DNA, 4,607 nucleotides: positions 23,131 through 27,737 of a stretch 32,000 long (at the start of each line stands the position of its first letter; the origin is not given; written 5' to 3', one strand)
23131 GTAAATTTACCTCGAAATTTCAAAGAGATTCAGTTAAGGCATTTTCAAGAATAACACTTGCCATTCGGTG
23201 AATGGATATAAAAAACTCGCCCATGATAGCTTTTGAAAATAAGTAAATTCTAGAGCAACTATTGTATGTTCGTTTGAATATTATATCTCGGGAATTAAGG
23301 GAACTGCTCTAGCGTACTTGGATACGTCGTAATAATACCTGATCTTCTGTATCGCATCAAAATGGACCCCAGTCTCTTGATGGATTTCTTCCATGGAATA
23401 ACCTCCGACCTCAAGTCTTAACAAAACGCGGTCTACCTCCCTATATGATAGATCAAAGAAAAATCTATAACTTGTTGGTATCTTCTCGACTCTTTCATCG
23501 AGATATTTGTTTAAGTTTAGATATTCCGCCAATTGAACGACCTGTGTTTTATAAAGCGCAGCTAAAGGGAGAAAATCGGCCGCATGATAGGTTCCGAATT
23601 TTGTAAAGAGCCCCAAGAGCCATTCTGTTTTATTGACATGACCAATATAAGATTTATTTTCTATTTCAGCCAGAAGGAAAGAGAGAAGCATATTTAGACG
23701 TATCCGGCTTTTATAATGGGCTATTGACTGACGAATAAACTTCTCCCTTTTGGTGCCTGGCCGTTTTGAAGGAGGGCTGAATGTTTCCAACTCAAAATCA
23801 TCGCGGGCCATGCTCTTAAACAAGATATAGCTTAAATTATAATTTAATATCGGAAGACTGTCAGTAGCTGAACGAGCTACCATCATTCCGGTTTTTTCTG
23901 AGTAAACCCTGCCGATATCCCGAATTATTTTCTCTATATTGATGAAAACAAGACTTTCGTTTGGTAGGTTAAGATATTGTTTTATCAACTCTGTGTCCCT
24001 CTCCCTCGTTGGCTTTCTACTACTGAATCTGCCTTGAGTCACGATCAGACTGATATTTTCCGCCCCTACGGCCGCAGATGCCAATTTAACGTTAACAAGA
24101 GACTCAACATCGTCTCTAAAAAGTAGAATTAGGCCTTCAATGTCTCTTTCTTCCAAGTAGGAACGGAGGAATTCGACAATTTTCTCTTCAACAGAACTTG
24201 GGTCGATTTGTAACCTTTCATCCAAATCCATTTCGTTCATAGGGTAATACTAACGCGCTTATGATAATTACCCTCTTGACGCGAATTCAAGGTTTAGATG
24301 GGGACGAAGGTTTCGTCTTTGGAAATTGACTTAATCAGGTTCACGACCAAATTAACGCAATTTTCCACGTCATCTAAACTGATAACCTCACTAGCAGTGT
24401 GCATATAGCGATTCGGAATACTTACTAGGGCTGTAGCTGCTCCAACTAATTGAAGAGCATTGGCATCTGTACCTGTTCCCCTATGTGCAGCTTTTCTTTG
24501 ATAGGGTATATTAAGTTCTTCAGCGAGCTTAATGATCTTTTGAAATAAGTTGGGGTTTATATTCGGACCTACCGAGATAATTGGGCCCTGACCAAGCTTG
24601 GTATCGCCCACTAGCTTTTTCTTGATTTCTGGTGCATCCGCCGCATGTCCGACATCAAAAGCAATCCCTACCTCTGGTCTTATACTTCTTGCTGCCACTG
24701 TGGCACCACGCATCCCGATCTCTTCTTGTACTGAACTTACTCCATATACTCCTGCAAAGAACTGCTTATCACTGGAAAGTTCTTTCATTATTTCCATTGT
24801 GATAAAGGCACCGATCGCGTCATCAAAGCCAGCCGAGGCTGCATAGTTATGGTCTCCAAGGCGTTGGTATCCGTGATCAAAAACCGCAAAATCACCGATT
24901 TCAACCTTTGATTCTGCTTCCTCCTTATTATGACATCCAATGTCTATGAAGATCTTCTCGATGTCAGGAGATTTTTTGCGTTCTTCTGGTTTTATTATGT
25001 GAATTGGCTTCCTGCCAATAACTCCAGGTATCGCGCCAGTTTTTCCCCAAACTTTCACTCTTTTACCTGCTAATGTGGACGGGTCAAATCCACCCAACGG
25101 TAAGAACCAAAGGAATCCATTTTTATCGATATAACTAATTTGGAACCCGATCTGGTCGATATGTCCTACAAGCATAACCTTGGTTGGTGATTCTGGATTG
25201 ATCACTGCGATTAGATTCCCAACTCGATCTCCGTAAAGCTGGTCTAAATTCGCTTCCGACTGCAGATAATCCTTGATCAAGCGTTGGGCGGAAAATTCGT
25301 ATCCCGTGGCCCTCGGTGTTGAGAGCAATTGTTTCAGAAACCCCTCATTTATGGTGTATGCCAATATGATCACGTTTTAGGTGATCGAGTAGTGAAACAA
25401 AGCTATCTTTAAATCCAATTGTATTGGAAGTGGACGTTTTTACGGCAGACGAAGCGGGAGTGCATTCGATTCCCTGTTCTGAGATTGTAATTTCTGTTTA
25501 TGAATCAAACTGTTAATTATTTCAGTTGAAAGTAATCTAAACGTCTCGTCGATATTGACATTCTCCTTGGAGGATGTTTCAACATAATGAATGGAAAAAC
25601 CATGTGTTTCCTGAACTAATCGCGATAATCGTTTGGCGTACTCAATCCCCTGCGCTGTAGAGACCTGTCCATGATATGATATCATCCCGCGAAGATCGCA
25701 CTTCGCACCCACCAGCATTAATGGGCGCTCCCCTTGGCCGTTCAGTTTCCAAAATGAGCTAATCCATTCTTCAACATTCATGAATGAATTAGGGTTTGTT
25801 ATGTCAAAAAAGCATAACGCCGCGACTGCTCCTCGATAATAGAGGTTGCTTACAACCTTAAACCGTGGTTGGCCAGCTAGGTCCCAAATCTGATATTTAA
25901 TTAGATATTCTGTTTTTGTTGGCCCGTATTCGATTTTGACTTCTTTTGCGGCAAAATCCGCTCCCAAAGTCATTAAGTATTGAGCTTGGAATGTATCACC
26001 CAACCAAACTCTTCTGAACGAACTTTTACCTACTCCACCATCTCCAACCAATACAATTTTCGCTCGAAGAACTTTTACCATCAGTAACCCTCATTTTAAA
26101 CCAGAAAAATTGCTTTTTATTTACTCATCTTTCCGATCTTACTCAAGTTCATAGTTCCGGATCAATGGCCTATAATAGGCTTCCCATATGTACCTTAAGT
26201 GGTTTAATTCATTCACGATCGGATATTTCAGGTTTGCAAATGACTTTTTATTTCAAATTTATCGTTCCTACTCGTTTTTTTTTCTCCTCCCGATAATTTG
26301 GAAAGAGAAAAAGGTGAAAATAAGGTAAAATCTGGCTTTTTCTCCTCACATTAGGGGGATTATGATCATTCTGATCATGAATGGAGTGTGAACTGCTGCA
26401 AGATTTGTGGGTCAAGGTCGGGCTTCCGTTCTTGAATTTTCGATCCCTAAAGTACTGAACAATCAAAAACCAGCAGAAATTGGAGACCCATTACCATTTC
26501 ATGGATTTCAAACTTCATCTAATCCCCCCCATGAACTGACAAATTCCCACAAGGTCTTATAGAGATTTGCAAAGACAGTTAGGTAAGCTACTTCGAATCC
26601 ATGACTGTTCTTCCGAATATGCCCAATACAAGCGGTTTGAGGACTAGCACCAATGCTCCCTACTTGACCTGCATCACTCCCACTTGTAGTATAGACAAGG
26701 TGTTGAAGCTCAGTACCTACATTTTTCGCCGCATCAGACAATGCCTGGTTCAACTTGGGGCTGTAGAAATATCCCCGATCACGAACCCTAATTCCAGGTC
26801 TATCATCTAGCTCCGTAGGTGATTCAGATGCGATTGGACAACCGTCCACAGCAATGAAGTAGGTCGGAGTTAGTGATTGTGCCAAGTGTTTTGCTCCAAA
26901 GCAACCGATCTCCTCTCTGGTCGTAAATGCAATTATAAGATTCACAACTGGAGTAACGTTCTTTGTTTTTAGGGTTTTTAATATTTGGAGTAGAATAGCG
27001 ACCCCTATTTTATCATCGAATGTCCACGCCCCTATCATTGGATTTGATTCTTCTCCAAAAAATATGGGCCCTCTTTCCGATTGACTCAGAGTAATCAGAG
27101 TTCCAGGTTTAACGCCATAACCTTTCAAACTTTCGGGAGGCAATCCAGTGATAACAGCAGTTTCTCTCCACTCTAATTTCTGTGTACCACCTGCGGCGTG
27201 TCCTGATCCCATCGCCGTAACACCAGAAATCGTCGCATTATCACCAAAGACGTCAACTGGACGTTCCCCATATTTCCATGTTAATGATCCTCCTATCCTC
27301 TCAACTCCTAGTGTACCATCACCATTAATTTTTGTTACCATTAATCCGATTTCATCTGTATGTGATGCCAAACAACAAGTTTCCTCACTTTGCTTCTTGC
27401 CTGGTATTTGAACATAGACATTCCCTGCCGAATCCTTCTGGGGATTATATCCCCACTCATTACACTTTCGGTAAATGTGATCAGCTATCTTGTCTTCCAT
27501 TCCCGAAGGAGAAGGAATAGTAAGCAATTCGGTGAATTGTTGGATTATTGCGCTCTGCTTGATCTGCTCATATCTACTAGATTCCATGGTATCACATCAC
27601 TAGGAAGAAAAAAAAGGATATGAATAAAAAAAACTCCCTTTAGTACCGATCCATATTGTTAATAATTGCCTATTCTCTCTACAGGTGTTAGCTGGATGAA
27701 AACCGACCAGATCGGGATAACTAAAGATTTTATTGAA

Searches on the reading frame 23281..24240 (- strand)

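Call 70: search_protein_families(library=pfam, proteins=[window:23281-24240:-], max_evalue=0.01)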
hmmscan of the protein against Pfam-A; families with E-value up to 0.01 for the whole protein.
window:23281-24240:- (319 aa): 1 family
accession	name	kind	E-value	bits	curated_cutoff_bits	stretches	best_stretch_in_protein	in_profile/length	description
PF02540.23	NAD_synthase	-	3.9e-20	72.5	21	1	176-314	104-242/242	NAD synthase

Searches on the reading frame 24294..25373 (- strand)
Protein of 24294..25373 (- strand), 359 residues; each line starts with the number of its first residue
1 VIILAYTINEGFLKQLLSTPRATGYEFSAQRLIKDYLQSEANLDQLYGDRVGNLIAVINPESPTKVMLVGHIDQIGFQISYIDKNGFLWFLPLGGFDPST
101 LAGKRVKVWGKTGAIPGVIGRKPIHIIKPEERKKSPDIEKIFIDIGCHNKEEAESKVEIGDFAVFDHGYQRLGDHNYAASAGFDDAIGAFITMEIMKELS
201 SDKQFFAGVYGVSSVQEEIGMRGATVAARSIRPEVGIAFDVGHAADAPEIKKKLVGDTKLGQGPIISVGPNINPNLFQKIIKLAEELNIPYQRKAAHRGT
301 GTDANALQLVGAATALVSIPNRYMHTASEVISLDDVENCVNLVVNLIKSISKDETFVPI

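Call 70: search_protein_families(library=pfam, proteins=[window:24294-25373:-], max_evalue=0.01)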
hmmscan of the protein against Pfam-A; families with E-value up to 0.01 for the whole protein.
window:24294-25373:- (359 aa): 3 families
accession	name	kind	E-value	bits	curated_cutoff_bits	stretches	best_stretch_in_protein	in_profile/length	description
PF05343.19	Peptidase_M42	-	1.1e-84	284.5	23.2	1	52-342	1-292/292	M42 glutamyl aminopeptidase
PF01546.33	Peptidase_M20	-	1.1e-05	25.9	24.6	1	184-348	35-205/206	Peptidase family M20/M25/M40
PF04389.22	Peptidase_M28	-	0.0012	19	21.3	0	179-229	27-78/193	Peptidase family M28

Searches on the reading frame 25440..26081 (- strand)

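Call 70: search_protein_families(library=pfam, proteins=[window:25440-26081:-], max_evalue=0.01)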
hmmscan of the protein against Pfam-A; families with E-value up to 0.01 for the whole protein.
window:25440-26081:- (213 aa): 4 families
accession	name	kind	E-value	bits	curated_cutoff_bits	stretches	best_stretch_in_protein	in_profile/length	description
PF00071.28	Ras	-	6.1e-39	133.6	21.6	1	8-189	1-161/162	Ras family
PF08477.19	Roc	-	3.9e-27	95.3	27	1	8-129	1-119/119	Ras of Complex, Roc, domain of DAPkinase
PF00025.27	Arf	-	0.00036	20.5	22.3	1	7-150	15-146/174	ADP-ribosylation factor family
PF04670.18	Gtr1_RagA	-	0.0023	17.8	22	1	8-74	1-61/232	Gtr1/RagA G protein conserved region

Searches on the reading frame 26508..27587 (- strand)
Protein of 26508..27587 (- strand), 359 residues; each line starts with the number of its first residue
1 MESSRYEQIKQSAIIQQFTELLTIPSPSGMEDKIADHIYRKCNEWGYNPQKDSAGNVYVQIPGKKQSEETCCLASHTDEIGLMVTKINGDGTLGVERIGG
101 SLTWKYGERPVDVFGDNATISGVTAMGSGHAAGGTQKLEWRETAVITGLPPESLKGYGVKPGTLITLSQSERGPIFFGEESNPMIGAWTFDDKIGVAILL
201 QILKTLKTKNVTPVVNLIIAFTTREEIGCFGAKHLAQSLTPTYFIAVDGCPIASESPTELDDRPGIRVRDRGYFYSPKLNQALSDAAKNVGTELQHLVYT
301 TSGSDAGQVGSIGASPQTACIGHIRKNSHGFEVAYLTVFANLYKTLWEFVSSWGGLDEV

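Call 70: search_protein_families(library=pfam, proteins=[window:26508-27587:-], max_evalue=0.01)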
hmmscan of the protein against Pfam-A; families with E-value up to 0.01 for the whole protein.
window:26508-27587:- (359 aa): 3 families
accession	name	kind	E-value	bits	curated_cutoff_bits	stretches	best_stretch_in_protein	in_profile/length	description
PF05343.19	Peptidase_M42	-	7.2e-51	173.4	23.2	1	55-341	1-288/292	M42 glutamyl aminopeptidase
PF01546.33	Peptidase_M20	-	6.4e-11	43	24.6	1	184-332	28-184/206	Peptidase family M20/M25/M40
PF04389.22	Peptidase_M28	-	2.8e-10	40.7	21.3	1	191-240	32-85/193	Peptidase family M28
